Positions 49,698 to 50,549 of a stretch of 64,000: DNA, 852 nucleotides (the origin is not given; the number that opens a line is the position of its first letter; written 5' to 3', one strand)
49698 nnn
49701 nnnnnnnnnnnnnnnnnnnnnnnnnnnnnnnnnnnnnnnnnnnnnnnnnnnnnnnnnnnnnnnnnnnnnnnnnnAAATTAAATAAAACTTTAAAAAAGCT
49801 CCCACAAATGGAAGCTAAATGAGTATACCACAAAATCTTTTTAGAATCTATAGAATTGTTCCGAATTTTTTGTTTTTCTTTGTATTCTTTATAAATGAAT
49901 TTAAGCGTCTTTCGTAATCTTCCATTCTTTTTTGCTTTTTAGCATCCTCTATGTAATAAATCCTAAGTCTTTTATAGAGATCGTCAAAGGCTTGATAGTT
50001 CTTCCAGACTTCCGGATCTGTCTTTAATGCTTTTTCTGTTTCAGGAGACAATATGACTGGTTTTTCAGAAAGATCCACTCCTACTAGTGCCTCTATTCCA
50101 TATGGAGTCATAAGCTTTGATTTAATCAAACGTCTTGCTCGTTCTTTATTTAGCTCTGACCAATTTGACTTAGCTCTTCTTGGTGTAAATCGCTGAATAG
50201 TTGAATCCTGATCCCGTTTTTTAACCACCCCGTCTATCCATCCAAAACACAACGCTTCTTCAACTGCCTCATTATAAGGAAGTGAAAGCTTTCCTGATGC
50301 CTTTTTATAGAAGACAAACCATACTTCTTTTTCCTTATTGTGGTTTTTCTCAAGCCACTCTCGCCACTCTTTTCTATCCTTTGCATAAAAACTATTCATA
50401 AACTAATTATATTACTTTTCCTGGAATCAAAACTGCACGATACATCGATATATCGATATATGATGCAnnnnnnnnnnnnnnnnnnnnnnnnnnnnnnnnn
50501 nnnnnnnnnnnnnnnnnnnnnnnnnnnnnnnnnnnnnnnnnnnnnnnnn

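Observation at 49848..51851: Three-gene insertion between rpsG and fusA with two GC-enriched unknown proteins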

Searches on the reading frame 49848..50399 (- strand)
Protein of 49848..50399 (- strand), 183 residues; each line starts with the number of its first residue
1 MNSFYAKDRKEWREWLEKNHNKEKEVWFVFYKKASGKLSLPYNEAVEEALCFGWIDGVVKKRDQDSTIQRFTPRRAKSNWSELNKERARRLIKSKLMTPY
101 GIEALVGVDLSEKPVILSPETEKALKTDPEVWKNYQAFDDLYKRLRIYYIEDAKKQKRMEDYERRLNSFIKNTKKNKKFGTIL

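Call 3: search_protein_families(library=pfam, proteins=[window:49848-50399:-], max_evalue=1)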
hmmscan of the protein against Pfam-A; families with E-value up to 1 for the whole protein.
window:49848-50399:- (183 aa): 3 families
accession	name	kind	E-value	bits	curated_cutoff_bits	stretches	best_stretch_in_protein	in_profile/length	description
PF13376.11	OmdA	-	1.3e-09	38.3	25.6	1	116-175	3-59/60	Bacteriocin-protection, YdeI or OmpD-Associated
PF24565.1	Ned1_M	-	0.097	13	27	1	86-124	55-93/100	Nuclear elongation and deformation protein 1-like, middle domain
PF11464.13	Rbsn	-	0.57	10.3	26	1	149-161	12-24/42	Rabenosyn Rab binding domain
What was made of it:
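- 49848..50399 (-): YdeI/OmdA-family protein (DUF8412 plus OmdA). It is the conserved downstream neighbour of ORF303, has its own -10-like hexamer 7 nt before the ATG, and is not hypervariable. Pfam OmdA scores 38.3 bits against a 25.6 cut-off (call 3).
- On YdeI/OmdA family (the 183-aa protein): 38.3 bits against 25.6, E 1.3e-9, residues 116-175 (call 3).
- Checked: The 183-aa protein passes Pfam's OmdA threshold: PF13376, 38.3 bits against a cut-off of 25.6, E 1.3e-9 (call 3).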

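Call 6: search_protein_families(library=ncbifam, proteins=[window:49848-50399:-], max_evalue=1)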
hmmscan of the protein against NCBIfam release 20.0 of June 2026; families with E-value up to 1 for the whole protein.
window:49848-50399:- (183 aa): 0 families
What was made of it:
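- On dCTP deaminase/dUTPase superfamily: ORF303 has no Pfam hit at E 1 or better (call 3) and no NCBIfam hit (call 6).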

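Call 7: search_protein_families(library=phrogs, proteins=[window:49848-50399:-], max_evalue=1)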
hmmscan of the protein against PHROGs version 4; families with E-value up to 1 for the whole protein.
window:49848-50399:- (183 aa): 1 family
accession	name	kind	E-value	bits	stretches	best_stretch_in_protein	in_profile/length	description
phrog_32122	-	unknown function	0.22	12.9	0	13-70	6-61/105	-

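Call 80: search_protein_families(library=padloc, proteins=[window:49848-50399:-], max_evalue=1)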
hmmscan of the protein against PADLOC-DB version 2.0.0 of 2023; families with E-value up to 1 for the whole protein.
window:49848-50399:- (183 aa): 0 families
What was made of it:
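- On Known anti-phage defence systems (PADLOC-DB): No hit at E 1 or better for any of the three proteins (call 80).
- Tried and rejected: Pfam, NCBIfam, PHROGs and PADLOC gave nothing for ORF303 or ORF142 (calls 3, 6, 7, 80).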

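Call 85: search_solved_structures(query=window:49848-50399:-, max_evalue=1)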
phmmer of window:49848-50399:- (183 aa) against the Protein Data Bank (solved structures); distinct sequences matched with E-value up to 1: 13.
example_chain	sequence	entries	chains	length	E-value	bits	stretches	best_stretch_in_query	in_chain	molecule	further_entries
4nno_A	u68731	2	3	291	0.077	15.8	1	104-175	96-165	Lipoprotein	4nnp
5hdq_A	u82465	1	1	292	0.078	15.8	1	104-175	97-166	ABC transporter substrate-binding protein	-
4k3v_A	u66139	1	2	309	0.089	15.7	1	104-175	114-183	ABC superfamily ATP binding cassette transporter, binding protein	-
2x3m_A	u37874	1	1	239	0.21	14.4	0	116-151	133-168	HYPOTHETICAL PROTEIN ORF239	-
6oc5_A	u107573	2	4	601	0.34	13.8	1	49-137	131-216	Lanthanide-dependent methanol dehydrogenase XoxF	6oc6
6jdi_A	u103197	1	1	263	0.4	13.5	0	138-180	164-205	Nitrogen assimilation regulatory protein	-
6jdl_A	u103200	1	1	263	0.4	13.5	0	138-180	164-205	Nitrogen assimilation regulatory protein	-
6j7e_A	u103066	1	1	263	0.41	13.5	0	139-180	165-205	Nitrogen assimilation regulatory protein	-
7ejw_C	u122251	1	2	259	0.41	13.5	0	138-180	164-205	Transcriptional regulator FleQ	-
5exp_A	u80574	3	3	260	0.41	13.5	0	139-180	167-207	Transcriptional regulator FleQ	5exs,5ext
5exx_A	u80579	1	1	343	0.59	13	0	139-180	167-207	Transcriptional regulator FleQ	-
8pb9_D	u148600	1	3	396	0.78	12.6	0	139-180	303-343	Transcriptional regulator FleQ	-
8p53_C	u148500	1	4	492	0.99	12.2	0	139-180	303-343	Transcriptional regulator FleQ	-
